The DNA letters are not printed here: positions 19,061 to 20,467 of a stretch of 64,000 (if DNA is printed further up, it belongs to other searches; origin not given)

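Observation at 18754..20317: Unknown two-gene cassette (115 aa acidic + 368 aa) in the integrase-proximal cargo slot of the ICE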

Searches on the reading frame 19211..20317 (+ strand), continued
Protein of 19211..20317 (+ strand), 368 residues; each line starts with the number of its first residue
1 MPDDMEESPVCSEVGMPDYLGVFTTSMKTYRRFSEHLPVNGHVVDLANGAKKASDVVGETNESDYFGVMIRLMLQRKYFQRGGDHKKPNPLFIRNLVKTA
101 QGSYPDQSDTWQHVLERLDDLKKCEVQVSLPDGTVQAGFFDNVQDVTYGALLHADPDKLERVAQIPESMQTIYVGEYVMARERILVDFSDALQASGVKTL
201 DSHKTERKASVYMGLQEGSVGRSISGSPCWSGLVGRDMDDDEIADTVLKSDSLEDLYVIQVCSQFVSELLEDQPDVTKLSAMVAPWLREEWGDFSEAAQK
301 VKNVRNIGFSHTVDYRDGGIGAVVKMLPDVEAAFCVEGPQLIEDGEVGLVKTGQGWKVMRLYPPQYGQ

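Call 55: search_protein_families(library=pfam, proteins=[P0027, P0047, P0126, P0012, P0150, P0073, P0076, P0136, P0145, P0017], max_evalue=0.05)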
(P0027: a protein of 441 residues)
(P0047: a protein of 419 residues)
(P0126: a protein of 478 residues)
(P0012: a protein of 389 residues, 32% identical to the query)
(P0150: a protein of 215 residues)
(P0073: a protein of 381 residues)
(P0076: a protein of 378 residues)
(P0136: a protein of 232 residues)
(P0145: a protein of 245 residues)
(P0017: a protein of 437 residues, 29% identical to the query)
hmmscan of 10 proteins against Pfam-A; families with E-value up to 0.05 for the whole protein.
P0027 (441 aa): 1 family
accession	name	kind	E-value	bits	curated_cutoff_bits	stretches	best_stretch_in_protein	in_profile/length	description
PF01381.28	HTH_3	-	0.0063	17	23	1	38-85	5-52/55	Helix-turn-helix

P0047 (419 aa): 0 families

P0126 (478 aa): 3 families
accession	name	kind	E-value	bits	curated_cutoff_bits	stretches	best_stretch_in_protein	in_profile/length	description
PF20469.4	OLD-like_TOPRIM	-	2.8e-17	63.5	23.2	1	76-139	1-67/67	Overcoming lysogenization defect protein-like, TOPRIM domain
PF17935.6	TetR_C_27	-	0.024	15.2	26.1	0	218-260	25-67/106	Tetracyclin repressor-like, C-terminal domain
PF08946.15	Osmo_CC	-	0.048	14.4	24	0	227-249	3-25/46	Osmosensory transporter coiled coil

P0012 (389 aa): 0 families

P0150 (215 aa): 1 family
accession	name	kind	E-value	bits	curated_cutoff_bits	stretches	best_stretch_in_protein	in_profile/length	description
PF00523.23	Fusion_gly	-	0.028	13.2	29.8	1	9-56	409-456/487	Fusion glycoprotein F0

P0073 (381 aa): 0 families

P0076 (378 aa): 0 families

P0136 (232 aa): 0 families

P0145 (245 aa): 3 families
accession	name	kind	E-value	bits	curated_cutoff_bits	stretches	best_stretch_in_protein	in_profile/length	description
PF08937.16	ThsB_TIR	-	5.3e-08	33.6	21.2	1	140-194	42-96/100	Thoeris protein ThsB, TIR-like domain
PF13676.11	TIR_2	-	0.00036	21.5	28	1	143-192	37-90/122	TIR domain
PF19468.4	DUF6005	-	0.0053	16.3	25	1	48-156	220-320/327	Family of unknown function (DUF6005)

P0017 (437 aa): 3 families
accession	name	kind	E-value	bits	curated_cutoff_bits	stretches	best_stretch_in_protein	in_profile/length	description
PF01381.28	HTH_3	-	1.2e-07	32.1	23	1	38-85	5-52/55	Helix-turn-helix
PF13443.12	HTH_26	-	0.00044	20.9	22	1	34-85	2-54/63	Cro/C1-type HTH DNA-binding domain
PF17762.8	HTH_ParB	-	0.025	15.2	22.6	0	30-62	8-40/102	ParB HTH domain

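Call 62: search_solved_structures(query=A1, max_evalue=10)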
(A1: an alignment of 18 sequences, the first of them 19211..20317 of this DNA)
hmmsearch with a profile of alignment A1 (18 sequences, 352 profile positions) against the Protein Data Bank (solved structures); distinct sequences matched with E-value up to 10: 0.

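Call 65: search_protein_families(library=padloc, proteins=[L024:5358-6419:+, L024:6921-7862:+, L024:8076-9932:+, L024:11955-13193:+, L024:13195-13815:+, L032:9480-9968:+, L032:11034-12182:+, L031:3172-5649:-, L031:1937-2932:-], max_evalue=0.001)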
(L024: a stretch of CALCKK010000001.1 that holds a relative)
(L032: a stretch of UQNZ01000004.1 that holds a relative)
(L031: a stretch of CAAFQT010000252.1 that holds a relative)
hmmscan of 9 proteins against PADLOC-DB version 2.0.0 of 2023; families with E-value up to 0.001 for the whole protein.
L024:5358-6419:+ (353 aa): 0 families

L024:6921-7862:+ (313 aa): 1 family
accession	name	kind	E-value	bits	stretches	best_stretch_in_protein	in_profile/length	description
PDLC02344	AbiD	-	1.2e-44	151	1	1-301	2-269/277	AbiD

L024:8076-9932:+ (618 aa): 128 families (the best 25 are shown)
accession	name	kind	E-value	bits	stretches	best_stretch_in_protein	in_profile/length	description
PDLC02979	AriA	-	5.2e-20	70.6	1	299-376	288-373/373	-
PDLC03878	NsnB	-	7.4e-20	70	1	48-382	18-287/345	-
PDLC02980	AriA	-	7.8e-20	70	1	55-377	3-304/304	-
PDLC00283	PtuA1|PtuA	-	1.6e-16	58.4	1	323-376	287-344/448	AAA ATPase domain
PDLC00066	GajA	-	2.6e-14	50.7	1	335-451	280-404/567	AAA ATPase domain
PDLC00091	GajA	-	2.7e-14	50.9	1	334-452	297-425/627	AAA ATPase domain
PDLC00266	PtuA1|PtuA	-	3.1e-14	51.1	1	322-376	322-380/483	AAA ATPase domain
PDLC00070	GajA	-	3.9e-14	50.2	1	332-435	289-401/596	AAA ATPase domain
PDLC02915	ATPase-Toprim_I-B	-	4.2e-14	50.3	1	334-433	256-360/623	-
PDLC00067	GajA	-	1.6e-13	48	1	335-450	306-425/604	AAA ATPase domain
PDLC00290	PtuA1|PtuA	-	2.1e-13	48.4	1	296-377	229-314/414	AAA ATPase domain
PDLC02981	AriAB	-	2.3e-13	47.7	1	332-438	329-447/694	-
PDLC00069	GajA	-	4.8e-13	46.4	1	335-375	336-380/687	AAA ATPase domain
PDLC00285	PtuA1|PtuA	-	7.2e-13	46.5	1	306-376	254-330/432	AAA ATPase domain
PDLC04244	PDC-M01A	-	7.6e-13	46.1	1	294-398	307-415/482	-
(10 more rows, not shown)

L024:11955-13193:+ (412 aa): 24 families
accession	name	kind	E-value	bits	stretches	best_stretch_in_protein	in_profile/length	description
PDLC02335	AbiLi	-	7.4e-83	276.3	1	4-409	45-291/326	AbiLi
PDLC02980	AriA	-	3.2e-27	94.3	2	219-346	202-302/304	-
PDLC04426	PDC-M12A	-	3.6e-17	60.8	2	8-70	1-59/369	-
PDLC04176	HEC-01A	-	7.7e-11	39.9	1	49-396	22-362/371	-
PDLC04178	HEC-01A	-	1e-09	35.9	1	49-80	27-58/399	-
PDLC02979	AriA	-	2.3e-09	35.5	1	8-73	1-46/373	-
PDLC04182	HEC-01A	-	2.9e-09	34.4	1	12-148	7-126/406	-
PDLC04392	PDC-M07A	-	3.6e-09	34.2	1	267-323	273-328/432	-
PDLC04180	HEC-01A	-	1.1e-08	32.6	1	55-138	27-104/382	-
PDLC04135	mad3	-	6.8e-08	30.4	0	260-349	247-329/374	mads_3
PDLC04393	PDC-M07A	-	1.3e-07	29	0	51-95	22-65/435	-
PDLC04175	HEC-01A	-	4.9e-07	27.1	1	236-366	206-329/363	-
PDLC04183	HEC-01A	-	2.8e-06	24.7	0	51-77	25-51/402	-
PDLC04391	PDC-M07A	-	3.8e-06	24.1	0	51-75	22-46/412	-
PDLC04174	HEC-01A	-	3.7e-05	21.1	1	207-366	73-229/264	-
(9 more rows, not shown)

L024:13195-13815:+ (206 aa): 1 family
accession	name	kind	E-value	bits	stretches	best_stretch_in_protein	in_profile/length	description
PDLC02337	AbiLii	-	5e-17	61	1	15-175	36-84/170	AbiLii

L032:9480-9968:+ (162 aa): 14 families
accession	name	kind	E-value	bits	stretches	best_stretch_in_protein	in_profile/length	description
PDLC04142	capH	-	8.7e-11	40.8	1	6-75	4-73/103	capH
PDLC02926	HTH_VI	-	1.6e-09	35.9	1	9-67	2-60/92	-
PDLC03952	RmrA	-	1.1e-08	32.3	1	11-70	25-84/395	-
PDLC03665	Control_protein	-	2.9e-08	31.9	1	9-67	9-68/77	control protein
PDLC03949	RmrA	-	8.2e-08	29.5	1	11-72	5-66/363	-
PDLC03954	RmrA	-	2.9e-07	27.8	1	10-69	12-71/380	-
PDLC03948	RmrA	-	8.8e-07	26.1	1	10-75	10-75/397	-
PDLC03951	RmrA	-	1.1e-05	22.6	1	10-76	10-76/400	-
PDLC03956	RmrA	-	1.3e-05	22.4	1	11-81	11-82/399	-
PDLC03947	RmrA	-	3e-05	21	1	8-73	11-76/383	-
PDLC03955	RmrA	-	6.9e-05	20.2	1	17-69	29-81/371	-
PDLC03945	RmrA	-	0.00017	18.9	1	11-75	5-69/394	-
PDLC03953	RmrA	-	0.00032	18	1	9-65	6-62/373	-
PDLC03946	RmrA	-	0.00072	16.4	1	11-68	5-62/357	-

L032:11034-12182:+ (382 aa): 0 families

L031:3172-5649:- (825 aa): 12 families
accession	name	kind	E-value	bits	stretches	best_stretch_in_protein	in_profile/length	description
PDLC04790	PDC-S01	-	5.7e-80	267.1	1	16-436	6-420/422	-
PDLC04789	PDC-S01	-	2.8e-31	106.9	1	32-388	15-343/375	-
PDLC04791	PDC-S01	-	2e-21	74.2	1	221-403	190-366/395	-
PDLC04787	PDC-S01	-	1.4e-15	55.1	1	17-388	5-360/412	-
PDLC00434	ThsB1|ThsB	-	3e-10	37.7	1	470-575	141-231/396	TIR-like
PDLC04786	PDC-S01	-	5.8e-10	36.5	1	288-405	294-406/439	-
PDLC04788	PDC-S01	-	2.1e-06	24.9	1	241-388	235-385/448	-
PDLC01037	Csx1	-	9.3e-06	23.4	1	305-418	176-285/320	ARF+Nuclease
PDLC02012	SAVED5--SAVED_TIR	-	3.2e-05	21.2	1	461-552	7-88/404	-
PDLC00423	ThsB1|ThsB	-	6.3e-05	20.7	1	454-596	20-156/190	TIR-like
PDLC05062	PDC-S66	-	0.00064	17.3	0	454-573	135-242/282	-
PDLC04792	PDC-S01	-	0.00085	16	0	324-391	330-390/452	-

L031:1937-2932:- (331 aa): 0 families

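Call 67: fold_search(model_id=the predicted structure, library=viral)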
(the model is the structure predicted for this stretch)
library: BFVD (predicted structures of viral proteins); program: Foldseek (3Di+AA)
matches with E <= 10: 482; with E <= 0.001: 0
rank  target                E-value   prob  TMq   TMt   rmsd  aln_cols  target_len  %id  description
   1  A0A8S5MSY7            7.5e-02  0.09  0.11  0.12  21.9       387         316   10  Zinc-binding metallo-peptidase [virus sp. ctzmw3]
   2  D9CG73                1.0e-01  0.12  0.13  0.15  23.4       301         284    9  (no name in the UniProt tables at hand)
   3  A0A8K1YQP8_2          1.2e-01  0.04  0.08  0.04  22.9       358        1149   10  Replicase [Xiangshan rhabdo-like virus 2]
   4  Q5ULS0                1.3e-01  0.28  0.11  0.21  16.6       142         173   13  Orf44 [Lactobacillus phage LP65]
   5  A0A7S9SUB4            1.4e-01  0.33  0.21  0.28  22.2       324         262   10  Uncharacterized protein [Virus NIOZ-UU159]
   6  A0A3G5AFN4            1.5e-01  0.69  0.16  0.31  10.6       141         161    8  Putative ORFan [Satyrvirus sp.]
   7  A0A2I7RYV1            2.0e-01  0.77  0.12  0.42  12.4       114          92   11  (no name in the UniProt tables at hand)
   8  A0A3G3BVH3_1          2.1e-01  0.06  0.13  0.05  29.2       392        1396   11  Tail tape measure protein [Bacillus phage vB_BcoS-136]
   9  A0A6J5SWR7            3.0e-01  0.60  0.19  0.32  10.1       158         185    9  Uncharacterized protein [uncultured Caudovirales phage]
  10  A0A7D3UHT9            3.5e-01  0.06  0.12  0.11  26.1       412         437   11  (no name in the UniProt tables at hand)
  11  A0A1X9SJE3            3.7e-01  0.08  0.10  0.09  13.1       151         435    9  Uncharacterized protein [Sulfolobus islandicus rod-shaped virus 9]
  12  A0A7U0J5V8            3.9e-01  0.30  0.16  0.19   8.1       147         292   13  (no name in the UniProt tables at hand)
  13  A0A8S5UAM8            3.9e-01  0.16  0.11  0.24  19.0       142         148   10  Rtt102p-like transcription regulator protein [Caudovirales sp. ctCVG11]
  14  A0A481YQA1            3.9e-01  0.08  0.09  0.15  14.9       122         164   11  Uncharacterized protein [Pithovirus LCDPAC02]
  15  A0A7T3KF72            4.4e-01  0.06  0.10  0.14  25.4       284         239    9  Uncharacterized protein [Campylobacter phage F358]
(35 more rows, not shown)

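Call 70: find_homologous_proteins(query=A3, max_evalue=0.00001)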
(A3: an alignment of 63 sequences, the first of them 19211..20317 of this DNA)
Query A3 (63 sequences) (368 aa, profile of the alignment): 32 proteins with E <= 0.00001 among 8000 candidates.
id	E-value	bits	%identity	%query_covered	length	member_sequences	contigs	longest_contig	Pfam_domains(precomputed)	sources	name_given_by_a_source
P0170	1.0e-112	395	30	93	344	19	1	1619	-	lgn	-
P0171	2.0e-110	387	31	93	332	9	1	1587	-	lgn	-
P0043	2.8e-107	377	31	92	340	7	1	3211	-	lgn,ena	-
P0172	3.3e-106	373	27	87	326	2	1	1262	-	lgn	-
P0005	1.7e-101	358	35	93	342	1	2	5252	-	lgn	-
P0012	8.5e-92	326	32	92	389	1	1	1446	-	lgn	-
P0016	4.0e-89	317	29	92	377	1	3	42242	-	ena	-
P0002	1.6e-88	315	53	94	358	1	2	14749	-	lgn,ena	-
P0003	5.0e-88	314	53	97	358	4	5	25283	-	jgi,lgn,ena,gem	-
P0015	1.5e-86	309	31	90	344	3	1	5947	-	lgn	-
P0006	7.1e-84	300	33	92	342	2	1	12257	-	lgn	-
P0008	2.4e-83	298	34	92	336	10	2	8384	-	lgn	-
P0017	5.0e-83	297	29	92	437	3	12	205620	PF01381.29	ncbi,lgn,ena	-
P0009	5.3e-83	297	34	92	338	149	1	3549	-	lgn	-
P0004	5.9e-81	290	44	94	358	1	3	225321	-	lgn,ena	-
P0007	7.9e-81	290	34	92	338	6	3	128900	-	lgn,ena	-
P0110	5.2e-73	264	22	76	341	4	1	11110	-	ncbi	-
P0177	2.6e-70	255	24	62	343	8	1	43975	-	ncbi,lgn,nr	ncbi:hypothetical protein PT115_08900 [Erysipelothrix rhusiopathiae]|nr:hypothetical protein [Erysip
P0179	1.9e-68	249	24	75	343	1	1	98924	-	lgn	-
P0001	1.0e-44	171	100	58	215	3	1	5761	-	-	-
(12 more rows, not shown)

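Call 71: find_encoding_contigs(protein=P0177, flank=7000, max_places=2)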
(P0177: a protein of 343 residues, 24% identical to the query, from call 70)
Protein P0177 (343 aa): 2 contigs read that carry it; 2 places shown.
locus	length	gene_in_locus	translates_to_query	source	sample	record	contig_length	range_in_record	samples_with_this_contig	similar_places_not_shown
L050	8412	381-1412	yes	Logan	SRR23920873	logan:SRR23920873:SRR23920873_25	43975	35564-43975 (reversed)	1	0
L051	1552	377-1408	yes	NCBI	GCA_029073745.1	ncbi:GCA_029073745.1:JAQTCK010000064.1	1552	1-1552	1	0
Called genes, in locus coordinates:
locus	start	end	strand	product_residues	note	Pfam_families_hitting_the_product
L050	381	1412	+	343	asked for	-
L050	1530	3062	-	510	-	PF00117:GATase, PF07722:Peptidase_C26, PF02540:NAD_synthase (faint), PF00958:GMP_synt_C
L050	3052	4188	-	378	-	PF00478:IMPDH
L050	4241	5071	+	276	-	PF00702:Hydrolase (faint), PF05116:S6PP (faint), PF08282:Hydrolase_3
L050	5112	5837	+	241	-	-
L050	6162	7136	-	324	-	PF02423:OCD_Mu_crystall, PF01488:Shikimate_DH (weak)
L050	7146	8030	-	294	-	PF01925:TauE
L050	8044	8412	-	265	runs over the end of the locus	PF01978:TrmB, PF11495:TrmB_EBD_N (weak)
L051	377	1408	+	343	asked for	-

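Call 72: find_encoding_contigs(protein=P0179, flank=7000, max_places=2)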
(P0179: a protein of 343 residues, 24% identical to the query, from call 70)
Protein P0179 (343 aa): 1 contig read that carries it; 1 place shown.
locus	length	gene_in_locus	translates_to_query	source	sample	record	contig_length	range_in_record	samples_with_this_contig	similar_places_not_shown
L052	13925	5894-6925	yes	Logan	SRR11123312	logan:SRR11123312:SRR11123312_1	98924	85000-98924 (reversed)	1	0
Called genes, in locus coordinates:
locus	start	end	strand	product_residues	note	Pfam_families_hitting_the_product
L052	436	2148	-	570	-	PF01580:FtsK_SpoIIIE (faint), PF01935:DUF87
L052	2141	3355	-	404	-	PF13289:SIR2_2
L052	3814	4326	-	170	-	-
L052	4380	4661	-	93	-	-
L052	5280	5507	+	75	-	-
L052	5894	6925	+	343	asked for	-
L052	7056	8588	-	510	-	PF00117:GATase, PF07722:Peptidase_C26, PF02540:NAD_synthase (faint), PF00958:GMP_synt_C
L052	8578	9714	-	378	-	PF00478:IMPDH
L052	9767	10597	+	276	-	PF00702:Hydrolase (faint), PF05116:S6PP (faint), PF08282:Hydrolase_3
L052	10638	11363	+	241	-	-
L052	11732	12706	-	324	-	PF02423:OCD_Mu_crystall, PF01488:Shikimate_DH (weak)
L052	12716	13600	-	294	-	PF01925:TauE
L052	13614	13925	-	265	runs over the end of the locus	PF01978:TrmB, PF11495:TrmB_EBD_N (weak)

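Call 73: find_encoding_contigs(protein=P0016, flank=7000, max_places=2)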
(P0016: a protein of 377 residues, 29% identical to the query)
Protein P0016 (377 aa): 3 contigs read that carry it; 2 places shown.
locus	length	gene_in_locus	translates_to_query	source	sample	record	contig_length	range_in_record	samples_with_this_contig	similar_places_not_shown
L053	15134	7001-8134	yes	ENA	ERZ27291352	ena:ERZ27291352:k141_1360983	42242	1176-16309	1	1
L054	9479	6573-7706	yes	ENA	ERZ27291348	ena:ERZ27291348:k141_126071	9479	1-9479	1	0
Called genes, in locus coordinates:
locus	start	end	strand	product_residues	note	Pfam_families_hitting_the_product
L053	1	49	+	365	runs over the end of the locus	PF00155:Aminotran_1_2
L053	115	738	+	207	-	PF00475:IGPD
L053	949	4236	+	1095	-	PF13643:DUF4145, PF00270:DEAD, PF04851:ResIII, PF18766:SWI2_SNF2, PF00271:Helicase_C, PF08463:EcoEI_R_C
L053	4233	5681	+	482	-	PF12161:HsdM_N (weak), PF02384:N6_Mtase, PF01170:UPF0020, PF07669:Eco57I (weak)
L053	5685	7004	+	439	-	PF01420:Methylase_S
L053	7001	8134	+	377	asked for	-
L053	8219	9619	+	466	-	PF01637:ATPase_2, PF13191:AAA_16 (weak), PF13173:AAA_14 (weak), PF13401:AAA_22 (faint), PF03008:DUF234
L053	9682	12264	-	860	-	PF00933:Glyco_hydro_3, PF01915:Glyco_hydro_3_C (weak), PF07554:FIVAR (weak)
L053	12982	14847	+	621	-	PF02554:CstA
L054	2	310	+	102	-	?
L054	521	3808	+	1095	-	PF13643:DUF4145, PF00270:DEAD, PF04851:ResIII, PF18766:SWI2_SNF2, PF00271:Helicase_C, PF08463:EcoEI_R_C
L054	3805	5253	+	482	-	PF12161:HsdM_N (weak), PF02384:N6_Mtase, PF01170:UPF0020, PF07669:Eco57I (weak)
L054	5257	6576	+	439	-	PF01420:Methylase_S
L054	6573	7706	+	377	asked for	-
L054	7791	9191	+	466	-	PF01637:ATPase_2, PF13191:AAA_16 (weak), PF13173:AAA_14 (weak), PF13401:AAA_22 (faint), PF03008:DUF234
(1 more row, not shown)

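Call 74: find_encoding_contigs(protein=P0110, flank=7000, max_places=2)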
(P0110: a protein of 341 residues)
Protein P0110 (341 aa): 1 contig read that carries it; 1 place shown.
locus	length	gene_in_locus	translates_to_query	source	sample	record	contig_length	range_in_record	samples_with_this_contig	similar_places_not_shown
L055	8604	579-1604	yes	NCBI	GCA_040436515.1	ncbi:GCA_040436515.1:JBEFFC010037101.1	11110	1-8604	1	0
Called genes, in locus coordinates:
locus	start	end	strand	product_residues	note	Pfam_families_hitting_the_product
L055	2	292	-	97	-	?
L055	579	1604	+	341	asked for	-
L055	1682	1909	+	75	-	-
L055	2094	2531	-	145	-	-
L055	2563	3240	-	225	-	-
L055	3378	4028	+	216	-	-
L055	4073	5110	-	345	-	PF00535:Glycos_transf_2, PF10111:Glyco_tranf_2_2 (weak), PF07719:TPR_2 (faint), PF00515:TPR_1 (faint), PF13181:TPR_8 (faint)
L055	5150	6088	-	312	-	-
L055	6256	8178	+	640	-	PF00884:Sulfatase, PF01663:Phosphodiest (faint)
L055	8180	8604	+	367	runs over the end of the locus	PF01966:HD, PF13286:HD_assoc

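Call 79: search_protein_families(library=padloc, alignment_id=A3, max_evalue=0.05)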
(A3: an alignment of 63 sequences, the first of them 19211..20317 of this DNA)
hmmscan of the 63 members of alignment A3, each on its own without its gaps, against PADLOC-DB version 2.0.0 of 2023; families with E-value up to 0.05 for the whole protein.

A. member 1, window:19211-20317:+ (368 aa): 1 family
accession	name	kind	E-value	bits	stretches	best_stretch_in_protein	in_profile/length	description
PDLC04345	PDC-M03A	-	0.015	12.6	1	79-148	226-295/302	-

B. families by the number of members that match (of 63 scanned): 10 families
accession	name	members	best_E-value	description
PDLC02006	SAVED3--SAVED_PDDEXK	1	0.0022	-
PDLC01303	Cas7b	1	0.0034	CAS-I-B; effector_G7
PDLC02313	AbiEii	1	0.0049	AbiEii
PDLC02592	DrmC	1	0.014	DrmC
PDLC04345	PDC-M03A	1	0.015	-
PDLC01205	Cas8f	1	0.017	CAS-I-F; effector_LS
PDLC00941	Cas23f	1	0.021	"CRISPR-associated helicase Cas3, subtype I-F/YPEST"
PDLC01286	Cas3f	1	0.022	CAS-I-F; effector_G3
PDLC04725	PDC-M60B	1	0.036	-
PDLC01283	Cas11e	1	0.046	CAS-I-E; effector_SS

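Call 80: search_protein_families(library=pfam, alignment_id=A3, max_evalue=0.05)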
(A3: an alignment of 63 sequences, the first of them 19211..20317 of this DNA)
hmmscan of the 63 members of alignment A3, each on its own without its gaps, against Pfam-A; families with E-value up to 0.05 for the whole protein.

A. member 1, window:19211-20317:+ (368 aa): 0 families

B. families by the number of members that match (of 63 scanned): 8 families
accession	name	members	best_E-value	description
PF10049.14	DUF2283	2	0.011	Protein of unknown function (DUF2283)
PF17797.7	RL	1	0.0019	RL domain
PF17935.6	TetR_C_27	1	0.0083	Tetracyclin repressor-like, C-terminal domain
PF17468.7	GP52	1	0.01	Phage gene product 52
PF11358.13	DUF3158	1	0.012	Protein of unknown function (DUF3158)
PF23357.1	DUF7088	1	0.015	Domain of unknown function (DUF7088)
PF04118.20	Dopey_N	1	0.018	Dopey, N-terminal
PF22283.2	DUF6960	1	0.026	Family of unknown function (DUF6960)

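Call 87: search_protein_families(library=pfam, proteins=[L032:11034-12182:+, L024:8076-9932:+, L024:5358-6419:+, L052:3814-4326:-], max_evalue=0.01)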
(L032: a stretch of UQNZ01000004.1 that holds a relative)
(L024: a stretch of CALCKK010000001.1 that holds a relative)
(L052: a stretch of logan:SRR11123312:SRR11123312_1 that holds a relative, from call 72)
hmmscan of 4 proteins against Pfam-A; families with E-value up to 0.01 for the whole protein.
L032:11034-12182:+ (382 aa): 0 families

L024:8076-9932:+ (618 aa): 3 families
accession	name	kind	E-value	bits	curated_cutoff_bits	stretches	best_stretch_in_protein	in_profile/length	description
PF13304.12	AAA_21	-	6.6e-19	69.5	27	1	272-377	197-304/304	AAA domain, putative AbiEii toxin, Type IV TA system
PF13175.12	AAA_15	-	2.9e-18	67.1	32.1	1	300-376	286-374/374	AAA ATPase domain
PF02463.25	SMC_N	-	0.0027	17.6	40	0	35-71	9-44/220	RecF/RecN/SMC N terminal domain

L024:5358-6419:+ (353 aa): 1 family
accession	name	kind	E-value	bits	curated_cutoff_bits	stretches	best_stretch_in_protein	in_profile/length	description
PF16289.11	PIN_12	-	1.7e-12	48.5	32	1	4-187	1-172/172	PIN domain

L052:3814-4326:- (170 aa): 0 families

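Call 88: search_dna_similar(query=window:19211-20317:+, collection=plasmids, mode=protein, max_evalue=0.001)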
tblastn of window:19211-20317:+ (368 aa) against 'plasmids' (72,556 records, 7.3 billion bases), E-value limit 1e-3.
Records with a match: 1; places in all: 1; records where one place covers at least 80% of the query: 1.
Best place of each record, by identity: <60% 1.
By first word of the organism name: Enterococcus 1.
By predicted mobility (MOB-suite, as given by PLSDB): conjugative 1.
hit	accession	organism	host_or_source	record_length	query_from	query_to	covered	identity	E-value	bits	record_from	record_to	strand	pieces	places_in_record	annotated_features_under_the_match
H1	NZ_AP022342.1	Enterococcus faecium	Homo sapiens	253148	15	359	94%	23.0%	1e-12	77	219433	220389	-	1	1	hypothetical protein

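Call 89: search_dna_similar(query=window:19211-20317:+, collection=phages, mode=protein, max_evalue=0.001)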
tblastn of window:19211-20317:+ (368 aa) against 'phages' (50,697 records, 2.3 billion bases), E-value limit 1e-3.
No match.

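Call 90: get_annotated_region(hit=H1, flank=9000)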
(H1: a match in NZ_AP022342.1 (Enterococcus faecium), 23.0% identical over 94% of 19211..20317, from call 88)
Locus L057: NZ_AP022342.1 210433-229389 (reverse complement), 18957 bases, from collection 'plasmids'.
description: Enterococcus faecium strain KUHS13 plasmid pKO1, complete sequence
organism: Enterococcus faecium (NCBI taxid 1352)
taxonomy: Bacteria; Bacillota; Bacilli; Lactobacillales; Enterococcaceae; Enterococcus; Enterococcus faecium
host: -; source: Homo sapiens; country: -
typing (MOB-suite, as given by PLSDB): conjugative; replicon rep_cluster_893; relaxase MOBP; mating-pair formation MPF_T
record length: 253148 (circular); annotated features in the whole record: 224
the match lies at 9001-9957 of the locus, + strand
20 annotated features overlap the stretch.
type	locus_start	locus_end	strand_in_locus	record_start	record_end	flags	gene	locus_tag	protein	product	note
CDS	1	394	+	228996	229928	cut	lacC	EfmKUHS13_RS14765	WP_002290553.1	tagatose-6-phosphate kinase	GO:0005990 - lactose catabolic process [Evidence IEA]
CDS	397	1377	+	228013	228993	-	lacD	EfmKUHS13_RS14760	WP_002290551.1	tagatose-bisphosphate aldolase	GO:0019512 - lactose catabolic process via tagatose-6-phosphate [Evidence IEA]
CDS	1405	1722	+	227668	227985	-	-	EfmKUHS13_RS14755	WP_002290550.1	PTS lactose/cellobiose transporter subunit IIA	-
CDS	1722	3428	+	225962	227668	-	-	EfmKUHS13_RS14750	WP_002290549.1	lactose-specific PTS transporter subunit EIIC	GO:0009401 - phosphoenolpyruvate-dependent sugar phosphotransferase system [Evidence IEA]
CDS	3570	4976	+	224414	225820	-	lacG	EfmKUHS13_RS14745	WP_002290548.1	6-phospho-beta-galactosidase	GO:0006012 - galactose metabolic process [Evidence IEA]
CDS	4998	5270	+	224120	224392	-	-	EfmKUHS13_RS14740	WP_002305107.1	DUF3884 family protein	-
CDS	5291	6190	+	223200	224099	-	-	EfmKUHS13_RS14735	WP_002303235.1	aldose 1-epimerase family protein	-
CDS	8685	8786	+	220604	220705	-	-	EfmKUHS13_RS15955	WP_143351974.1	putative holin-like toxin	-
CDS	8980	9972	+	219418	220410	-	-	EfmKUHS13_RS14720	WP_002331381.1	hypothetical protein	-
CDS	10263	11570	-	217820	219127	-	-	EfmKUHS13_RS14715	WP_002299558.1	protein kinase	GO:0006468 - protein phosphorylation [Evidence IEA]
CDS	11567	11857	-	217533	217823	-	-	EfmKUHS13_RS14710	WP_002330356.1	hypothetical protein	-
CDS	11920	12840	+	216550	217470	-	-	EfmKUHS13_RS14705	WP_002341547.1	ABC transporter ATP-binding protein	-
CDS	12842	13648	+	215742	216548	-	-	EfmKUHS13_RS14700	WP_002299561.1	ABC transporter permease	-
CDS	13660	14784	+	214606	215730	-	-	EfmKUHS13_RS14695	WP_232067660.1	prolyl oligopeptidase family serine peptidase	GO:0006508 - proteolysis [Evidence IEA]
CDS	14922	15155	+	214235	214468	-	-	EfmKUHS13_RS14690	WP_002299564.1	hypothetical protein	-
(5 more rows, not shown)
